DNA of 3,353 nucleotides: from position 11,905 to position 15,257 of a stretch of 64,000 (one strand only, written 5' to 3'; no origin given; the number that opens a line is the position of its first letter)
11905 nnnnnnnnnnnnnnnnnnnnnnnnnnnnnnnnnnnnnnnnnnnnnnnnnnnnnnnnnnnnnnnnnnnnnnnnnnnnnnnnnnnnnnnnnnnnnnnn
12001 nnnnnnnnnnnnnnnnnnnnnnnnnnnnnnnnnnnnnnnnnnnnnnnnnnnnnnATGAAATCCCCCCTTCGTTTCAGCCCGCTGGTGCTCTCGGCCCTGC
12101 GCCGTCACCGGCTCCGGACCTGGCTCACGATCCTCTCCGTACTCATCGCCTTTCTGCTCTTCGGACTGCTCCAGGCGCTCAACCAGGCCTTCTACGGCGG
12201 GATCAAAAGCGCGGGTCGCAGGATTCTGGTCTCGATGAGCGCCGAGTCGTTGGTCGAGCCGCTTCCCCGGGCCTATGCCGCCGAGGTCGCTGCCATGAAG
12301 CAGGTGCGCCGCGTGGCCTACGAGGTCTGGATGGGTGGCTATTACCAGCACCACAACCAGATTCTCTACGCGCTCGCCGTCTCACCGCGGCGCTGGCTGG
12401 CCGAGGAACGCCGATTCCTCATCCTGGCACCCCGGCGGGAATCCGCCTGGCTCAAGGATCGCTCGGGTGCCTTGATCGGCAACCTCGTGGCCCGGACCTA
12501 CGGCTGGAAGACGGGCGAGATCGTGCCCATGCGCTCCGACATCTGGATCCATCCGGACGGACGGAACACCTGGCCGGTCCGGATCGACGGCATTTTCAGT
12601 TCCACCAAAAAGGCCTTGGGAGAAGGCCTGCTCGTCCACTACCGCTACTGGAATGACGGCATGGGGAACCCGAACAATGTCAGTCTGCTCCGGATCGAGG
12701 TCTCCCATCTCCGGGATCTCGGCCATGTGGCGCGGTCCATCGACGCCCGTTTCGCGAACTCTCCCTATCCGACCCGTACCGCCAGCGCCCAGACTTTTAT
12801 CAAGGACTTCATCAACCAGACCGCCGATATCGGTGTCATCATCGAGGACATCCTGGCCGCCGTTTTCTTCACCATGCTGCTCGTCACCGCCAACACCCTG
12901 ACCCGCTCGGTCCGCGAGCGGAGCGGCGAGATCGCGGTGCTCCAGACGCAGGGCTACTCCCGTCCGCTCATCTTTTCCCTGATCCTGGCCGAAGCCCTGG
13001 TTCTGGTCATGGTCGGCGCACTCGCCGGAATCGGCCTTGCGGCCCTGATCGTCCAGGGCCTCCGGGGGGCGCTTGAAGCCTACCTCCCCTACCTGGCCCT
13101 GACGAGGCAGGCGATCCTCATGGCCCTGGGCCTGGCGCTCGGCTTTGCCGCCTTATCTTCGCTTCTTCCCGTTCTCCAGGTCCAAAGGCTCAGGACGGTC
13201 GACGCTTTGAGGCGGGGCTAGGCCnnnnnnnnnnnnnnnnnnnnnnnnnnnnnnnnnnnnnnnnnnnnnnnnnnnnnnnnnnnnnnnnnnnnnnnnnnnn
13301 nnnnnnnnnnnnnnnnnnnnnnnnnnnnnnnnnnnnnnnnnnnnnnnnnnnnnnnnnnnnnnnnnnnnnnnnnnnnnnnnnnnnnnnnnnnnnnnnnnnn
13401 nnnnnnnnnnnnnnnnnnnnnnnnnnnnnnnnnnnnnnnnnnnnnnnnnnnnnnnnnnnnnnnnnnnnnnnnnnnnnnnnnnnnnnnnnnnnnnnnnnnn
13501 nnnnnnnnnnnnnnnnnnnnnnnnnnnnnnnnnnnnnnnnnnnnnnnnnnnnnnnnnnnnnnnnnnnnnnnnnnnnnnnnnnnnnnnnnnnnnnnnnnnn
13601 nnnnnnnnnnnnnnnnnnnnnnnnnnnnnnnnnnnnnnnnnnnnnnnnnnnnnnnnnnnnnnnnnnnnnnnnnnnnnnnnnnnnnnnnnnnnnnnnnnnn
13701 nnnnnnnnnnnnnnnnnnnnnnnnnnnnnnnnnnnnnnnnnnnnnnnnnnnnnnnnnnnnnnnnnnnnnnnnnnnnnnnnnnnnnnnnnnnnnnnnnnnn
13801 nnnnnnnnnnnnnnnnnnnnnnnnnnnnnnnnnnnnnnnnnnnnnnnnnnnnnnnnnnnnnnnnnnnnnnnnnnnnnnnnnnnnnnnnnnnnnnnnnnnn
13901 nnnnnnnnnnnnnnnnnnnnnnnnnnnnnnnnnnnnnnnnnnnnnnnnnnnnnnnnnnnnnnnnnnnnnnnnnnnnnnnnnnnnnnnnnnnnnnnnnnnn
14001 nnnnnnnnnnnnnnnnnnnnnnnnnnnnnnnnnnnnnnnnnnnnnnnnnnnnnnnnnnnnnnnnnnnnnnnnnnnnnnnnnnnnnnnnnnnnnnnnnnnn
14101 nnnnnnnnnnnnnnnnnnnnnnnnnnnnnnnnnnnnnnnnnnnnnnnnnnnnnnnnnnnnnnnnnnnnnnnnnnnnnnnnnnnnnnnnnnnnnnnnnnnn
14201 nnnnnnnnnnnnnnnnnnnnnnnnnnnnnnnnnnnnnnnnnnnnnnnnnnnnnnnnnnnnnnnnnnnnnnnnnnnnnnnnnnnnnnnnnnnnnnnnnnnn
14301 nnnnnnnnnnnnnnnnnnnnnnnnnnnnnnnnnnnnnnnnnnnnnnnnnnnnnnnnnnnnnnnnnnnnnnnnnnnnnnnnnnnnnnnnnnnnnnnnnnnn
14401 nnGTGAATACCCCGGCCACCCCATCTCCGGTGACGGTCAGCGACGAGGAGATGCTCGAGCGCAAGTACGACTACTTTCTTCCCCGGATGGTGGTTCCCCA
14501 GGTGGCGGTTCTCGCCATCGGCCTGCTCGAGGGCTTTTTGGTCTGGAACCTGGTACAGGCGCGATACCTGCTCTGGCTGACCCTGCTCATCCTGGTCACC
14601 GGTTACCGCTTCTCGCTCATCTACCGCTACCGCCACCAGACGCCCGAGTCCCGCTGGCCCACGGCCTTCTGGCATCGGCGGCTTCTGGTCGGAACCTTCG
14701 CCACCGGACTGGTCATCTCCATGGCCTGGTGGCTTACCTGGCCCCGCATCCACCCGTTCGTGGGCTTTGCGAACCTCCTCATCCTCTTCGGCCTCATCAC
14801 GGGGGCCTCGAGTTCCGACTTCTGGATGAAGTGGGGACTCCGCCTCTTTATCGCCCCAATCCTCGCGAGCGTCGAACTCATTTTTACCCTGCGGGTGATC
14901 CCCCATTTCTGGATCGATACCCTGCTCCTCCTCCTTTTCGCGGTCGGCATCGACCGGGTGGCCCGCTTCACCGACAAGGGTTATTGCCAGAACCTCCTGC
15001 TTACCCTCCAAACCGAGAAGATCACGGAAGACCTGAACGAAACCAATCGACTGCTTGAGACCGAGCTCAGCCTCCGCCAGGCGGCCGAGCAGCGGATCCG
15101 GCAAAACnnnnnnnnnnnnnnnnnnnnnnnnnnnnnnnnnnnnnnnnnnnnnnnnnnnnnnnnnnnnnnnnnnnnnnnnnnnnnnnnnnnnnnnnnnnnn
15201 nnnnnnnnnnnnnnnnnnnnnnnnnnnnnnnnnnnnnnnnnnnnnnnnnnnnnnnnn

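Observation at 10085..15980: Efflux adaptor, ABC ATPase, two FtsX-type permeases and a membrane PAS-GGDEF protein form one translationally coupled operon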

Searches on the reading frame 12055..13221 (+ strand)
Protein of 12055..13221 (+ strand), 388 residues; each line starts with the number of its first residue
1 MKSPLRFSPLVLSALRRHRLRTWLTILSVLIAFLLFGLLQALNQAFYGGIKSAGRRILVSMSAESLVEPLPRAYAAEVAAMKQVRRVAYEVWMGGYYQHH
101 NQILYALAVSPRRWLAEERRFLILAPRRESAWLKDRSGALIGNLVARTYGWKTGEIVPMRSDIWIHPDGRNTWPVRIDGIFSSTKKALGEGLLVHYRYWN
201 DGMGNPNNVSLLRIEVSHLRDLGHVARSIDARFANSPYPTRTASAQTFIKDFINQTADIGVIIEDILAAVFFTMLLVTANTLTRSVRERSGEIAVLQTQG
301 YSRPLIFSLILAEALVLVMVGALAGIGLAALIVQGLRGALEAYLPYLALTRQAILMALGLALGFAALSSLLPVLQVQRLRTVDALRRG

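Call 5: search_protein_families(library=pfam, proteins=[window:12055-13221:+], max_evalue=0.01)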
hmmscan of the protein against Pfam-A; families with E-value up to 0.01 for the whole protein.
window:12055-13221:+ (388 aa): 2 families
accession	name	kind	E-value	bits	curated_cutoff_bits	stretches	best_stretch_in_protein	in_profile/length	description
PF02687.27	FtsX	-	4.1e-10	40.2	25.5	1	267-376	4-115/120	FtsX-like permease C-terminal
PF12704.14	MacB_PCD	-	0.00043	21.1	27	1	26-199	9-176/207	MacB-like periplasmic core domain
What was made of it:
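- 12055..13221 (+): FtsX/MacB-type permease 1, 388 aa, with 4 TM helices and a periplasmic domain of about 215 aa. Its start overlaps the ATPase stop (ATGA). FtsX at 40.2 bits against a cutoff of 25.5; MacB_PCD at 21.1 bits, below its cutoff of 27 (call 5).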

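Call 6: search_protein_families(library=ncbifam, proteins=[window:12055-13221:+], max_evalue=0.01)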
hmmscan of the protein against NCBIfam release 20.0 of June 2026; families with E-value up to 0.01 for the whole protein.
window:12055-13221:+ (388 aa): 6 families
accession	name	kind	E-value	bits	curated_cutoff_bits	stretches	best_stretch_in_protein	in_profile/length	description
TIGR03434.1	ADOP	subfamily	2e-09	36.1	622.3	1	242-387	253-401/803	ADOP family duplicated permease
TIGR02212.1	lolCE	equivalog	3.5e-07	29.5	362.45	1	137-386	140-409/411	lipoprotein-releasing ABC transporter permease subunit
TIGR01185.1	devC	equivalog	0.00018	20.6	290.35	1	250-383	248-375/380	ABC transporter permease DevC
NF008357.0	PRK11146.1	exception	0.00083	18.3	439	1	274-332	276-341/414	lipoprotein-releasing ABC transporter permease subunit LolE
NF008076.0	PRK10814.1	exception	0.0016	17.5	473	1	260-386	268-397/399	lipoprotein-releasing ABC transporter permease subunit LolC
TIGR02213.1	lolE_release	exception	0.0044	15.9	540.35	1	276-333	275-339/411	lipoprotein-releasing ABC transporter permease subunit LolE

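Call 76: search_solved_structures(query=window:12055-13218:+, max_evalue=0.01)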
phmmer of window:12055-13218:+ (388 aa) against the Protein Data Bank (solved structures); distinct sequences matched with E-value up to 0.01: 2.
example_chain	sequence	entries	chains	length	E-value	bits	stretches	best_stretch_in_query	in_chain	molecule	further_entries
7arh_C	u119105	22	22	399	0.0055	19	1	260-386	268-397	Lipoprotein-releasing ABC transporter permease subunit LolC | Lipo-releasing system transmembrane protein lolC | Lipoprotein-releasing system transmembrane prot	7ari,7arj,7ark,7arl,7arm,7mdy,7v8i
7mdx_B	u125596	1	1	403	0.0096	18.2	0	249-333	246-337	Lipoprotein-releasing system transmembrane protein LolE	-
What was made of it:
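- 12055..13221 (+): Only marginal matches to LolC/LolE among solved structures (call 76).
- The only solved relatives of P1 are LolC and LolE, at marginal E-values (call 76).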

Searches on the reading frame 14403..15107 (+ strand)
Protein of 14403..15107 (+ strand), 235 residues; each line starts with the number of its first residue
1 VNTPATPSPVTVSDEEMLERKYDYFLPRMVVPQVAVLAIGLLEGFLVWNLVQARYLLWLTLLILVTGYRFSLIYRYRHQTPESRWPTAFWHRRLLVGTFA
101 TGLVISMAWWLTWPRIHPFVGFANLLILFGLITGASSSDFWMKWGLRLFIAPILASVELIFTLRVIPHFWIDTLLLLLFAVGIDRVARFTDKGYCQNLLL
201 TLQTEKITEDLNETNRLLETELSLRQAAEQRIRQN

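Call 48: find_homologous_proteins(query=A2, max_evalue=0.001)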
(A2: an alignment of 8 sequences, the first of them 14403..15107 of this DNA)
Query A2 (8 sequences): 8000 candidates shared short words with the query, none scored E <= 0.001.
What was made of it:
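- Tried and rejected: A search of the 5.8-billion-protein collection with an alignment of the N-terminal 6TM region (A2) returned nothing, not even the query's own cluster (call 48).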

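Call 63: find_related_loci(query=A4, collection=metagenome_contigs, flank=7000)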
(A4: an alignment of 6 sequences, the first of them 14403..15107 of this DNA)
Query A4 (235 aa) in metagenome_contigs; peptide patterns used: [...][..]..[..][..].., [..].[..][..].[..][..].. (x = any residue, [..] = any of these).
128 stretches matched a pattern; 1 encode a relative of the query (tblastn E <= 1e-3); 1 distinct loci.
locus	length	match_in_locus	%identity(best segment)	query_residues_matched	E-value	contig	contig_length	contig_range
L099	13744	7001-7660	41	1-218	2e-44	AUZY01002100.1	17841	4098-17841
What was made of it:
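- Tried and rejected: With the narrower alignment A4 it found one locus, L099 (call 63).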

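Call 64: search_protein_representatives(protein=window:14403-15107:+)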
Query: 235 residues. Proteins with E-value up to 0.001 (for the whole library): 79; up to 1e-10: 2; up to 1e-30: 2. The best 79 are listed.
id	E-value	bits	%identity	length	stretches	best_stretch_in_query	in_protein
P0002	6.8e-122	422.0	80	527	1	1-235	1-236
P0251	1.4e-42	162.4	42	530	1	17-234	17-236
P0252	4.0e-08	49.6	27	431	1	26-234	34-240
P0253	6.4e-07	45.6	29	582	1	32-233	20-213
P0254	1.1e-06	44.9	27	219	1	53-225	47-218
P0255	2.3e-06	43.8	29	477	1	43-231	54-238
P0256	2.6e-06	43.6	27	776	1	16-231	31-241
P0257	2.7e-06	43.5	25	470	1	25-218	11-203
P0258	3.1e-06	43.4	21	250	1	13-214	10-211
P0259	3.7e-06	43.1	27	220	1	15-219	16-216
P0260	4.2e-06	43.0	25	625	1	21-233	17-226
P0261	6.2e-06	42.4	34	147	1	36-132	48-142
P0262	7.8e-06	42.0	31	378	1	40-231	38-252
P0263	1.2e-05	41.5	27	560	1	21-220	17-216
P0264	1.4e-05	41.2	23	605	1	37-227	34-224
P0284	1.4e-04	37.9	26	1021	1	21-222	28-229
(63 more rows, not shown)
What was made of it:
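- Tried and rejected: The exhaustive search (call 64) replaced it.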

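Call 65: search_protein_families(library=pfam, proteins=[P0251, P0252, P0253, P0255, P0256, P0257, P0260, P0263, P0264, P0284], max_evalue=0.001)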
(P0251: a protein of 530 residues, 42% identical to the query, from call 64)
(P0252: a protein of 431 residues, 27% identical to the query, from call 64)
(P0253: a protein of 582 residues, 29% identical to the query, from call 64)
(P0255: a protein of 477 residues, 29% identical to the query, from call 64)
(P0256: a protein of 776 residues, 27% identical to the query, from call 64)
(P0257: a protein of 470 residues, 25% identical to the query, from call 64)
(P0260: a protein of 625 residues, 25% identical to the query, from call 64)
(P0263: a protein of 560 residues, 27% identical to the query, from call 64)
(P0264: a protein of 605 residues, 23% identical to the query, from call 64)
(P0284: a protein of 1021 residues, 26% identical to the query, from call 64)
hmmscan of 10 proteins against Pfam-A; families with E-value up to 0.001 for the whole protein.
P0251 (530 aa): 3 families
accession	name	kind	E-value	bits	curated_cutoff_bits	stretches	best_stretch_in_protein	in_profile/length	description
PF00990.26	GGDEF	-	2.1e-43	148.3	23.8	1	365-521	1-161/161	Diguanylate cyclase, GGDEF domain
PF08448.16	PAS_4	-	2.6e-12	47.4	23.1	1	246-355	2-109/110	PAS fold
PF00989.32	PAS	-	1.5e-05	25.4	22.6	1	241-334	3-97/113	PAS fold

P0252 (431 aa): 1 family
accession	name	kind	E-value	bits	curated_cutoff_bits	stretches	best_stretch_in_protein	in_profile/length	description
PF00990.26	GGDEF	-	6.4e-51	172.7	23.8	1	249-410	1-161/161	Diguanylate cyclase, GGDEF domain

P0253 (582 aa): 8 families
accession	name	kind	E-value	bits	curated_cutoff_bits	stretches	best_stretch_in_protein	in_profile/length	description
PF02518.31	HATPase_c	-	3.5e-24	85.8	26.4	1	467-576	1-108/111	Histidine kinase-, DNA gyrase B-, and HSP90-like ATPase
PF00512.31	HisKA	-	1.5e-14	54.2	26.9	1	367-426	8-64/66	His Kinase A (phospho-acceptor) domain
PF00989.32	PAS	-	4.1e-10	40.1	22.6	1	219-326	3-113/113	PAS fold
PF13426.13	PAS_9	-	2.3e-08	34.7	27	1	237-328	12-103/103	PAS domain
PF08447.18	PAS_3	-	1.4e-07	32.1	25.6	1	239-322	2-88/89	PAS fold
PF08448.16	PAS_4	-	2e-07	31.7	23.1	1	238-331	17-110/110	PAS fold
PF13581.12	HATPase_c_2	-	4.2e-05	24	27.4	1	480-554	40-111/127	Histidine kinase-like ATPase domain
PF13188.13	PAS_8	-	0.00017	21.8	21.8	1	218-268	2-50/65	PAS domain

P0255 (477 aa): 3 families
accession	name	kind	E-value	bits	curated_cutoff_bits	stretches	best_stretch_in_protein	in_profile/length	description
PF02518.31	HATPase_c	-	3.7e-24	85.7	26.4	1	366-468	4-110/111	Histidine kinase-, DNA gyrase B-, and HSP90-like ATPase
PF00512.31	HisKA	-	1.9e-15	57.1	26.9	1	249-317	2-65/66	His Kinase A (phospho-acceptor) domain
PF13581.12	HATPase_c_2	-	7e-06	26.5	27.4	1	366-435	30-104/127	Histidine kinase-like ATPase domain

P0256 (776 aa): 3 families
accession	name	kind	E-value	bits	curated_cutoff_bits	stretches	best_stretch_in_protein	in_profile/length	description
PF02518.31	HATPase_c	-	2.5e-30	105.6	26.4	1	367-481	1-109/111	Histidine kinase-, DNA gyrase B-, and HSP90-like ATPase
PF00072.30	Response_reg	-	5.6e-29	101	30.2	1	643-757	1-110/111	Response regulator receiver domain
PF00512.31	HisKA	-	6.7e-23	81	26.9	1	256-320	2-66/66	His Kinase A (phospho-acceptor) domain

P0257 (470 aa): 3 families
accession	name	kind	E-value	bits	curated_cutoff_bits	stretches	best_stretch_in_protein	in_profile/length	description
PF02518.31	HATPase_c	-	3.2e-28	98.8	26.4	1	339-451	1-110/111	Histidine kinase-, DNA gyrase B-, and HSP90-like ATPase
PF00512.31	HisKA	-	1.1e-19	70.7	26.9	1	226-291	1-65/66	His Kinase A (phospho-acceptor) domain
PF13581.12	HATPase_c_2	-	0.00018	21.9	27.4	1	334-425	22-110/127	Histidine kinase-like ATPase domain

P0260 (625 aa): 3 families
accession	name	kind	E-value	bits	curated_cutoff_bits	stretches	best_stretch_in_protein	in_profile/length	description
PF02518.31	HATPase_c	-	1.4e-25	90.3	26.4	1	371-482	2-110/111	Histidine kinase-, DNA gyrase B-, and HSP90-like ATPase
PF00072.30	Response_reg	-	1.2e-21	77.4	30.2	1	509-620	1-110/111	Response regulator receiver domain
PF00512.31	HisKA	-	4.8e-15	55.8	26.9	1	260-325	2-66/66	His Kinase A (phospho-acceptor) domain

P0263 (560 aa): 2 families
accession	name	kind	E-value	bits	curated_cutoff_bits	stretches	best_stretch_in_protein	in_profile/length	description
PF02518.31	HATPase_c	-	2.5e-24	86.3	26.4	1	332-446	1-109/111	Histidine kinase-, DNA gyrase B-, and HSP90-like ATPase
PF00512.31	HisKA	-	4.4e-15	55.9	26.9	1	220-285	1-66/66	His Kinase A (phospho-acceptor) domain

P0264 (605 aa): 5 families
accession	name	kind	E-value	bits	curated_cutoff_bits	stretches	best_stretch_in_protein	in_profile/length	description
PF02518.31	HATPase_c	-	5.7e-26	91.6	26.4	1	486-597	2-109/111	Histidine kinase-, DNA gyrase B-, and HSP90-like ATPase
PF13188.13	PAS_8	-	7.3e-07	29.3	21.8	1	241-290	1-45/65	PAS domain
PF00512.31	HisKA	-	2.9e-06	27.7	26.9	1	374-424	4-48/66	His Kinase A (phospho-acceptor) domain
PF08448.16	PAS_4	-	1.4e-05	25.7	23.1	1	247-357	1-109/110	PAS fold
PF00989.32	PAS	-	0.00024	21.5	22.6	1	242-290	2-49/113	PAS fold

P0284 (1021 aa): 12 families
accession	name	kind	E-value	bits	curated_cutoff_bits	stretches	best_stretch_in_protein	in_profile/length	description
PF08448.16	PAS_4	-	3.8e-33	114.5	23.1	2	237-349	2-110/110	PAS fold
PF02518.31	HATPase_c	-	4.9e-22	78.9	26.4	1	759-878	3-109/111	Histidine kinase-, DNA gyrase B-, and HSP90-like ATPase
PF00989.32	PAS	-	1.1e-19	71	22.6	2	522-612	3-92/113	PAS fold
PF00072.30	Response_reg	-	3.1e-19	69.6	30.2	1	903-1014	1-110/111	Response regulator receiver domain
PF08447.18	PAS_3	-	6.8e-18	65.2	25.6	1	542-614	1-73/89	PAS fold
PF13426.13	PAS_9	-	1.6e-17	64.1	27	2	538-634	9-103/103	PAS domain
PF13188.13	PAS_8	-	2.3e-16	59.4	21.8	2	521-574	2-55/65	PAS domain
PF13185.12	GAF_2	-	2.7e-13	50.7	28.6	1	370-507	4-136/136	GAF domain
PF01590.32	GAF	-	3.9e-12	47.3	22.4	1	370-506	2-133/133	GAF domain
PF00512.31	HisKA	-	2.2e-09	37.7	26.9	1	652-714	3-64/66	His Kinase A (phospho-acceptor) domain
PF14598.12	PAS_11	-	3.7e-05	24.1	25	1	538-611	10-81/109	PAS domain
PF13492.12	GAF_3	-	0.00072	20.4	27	0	462-508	84-129/129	GAF domain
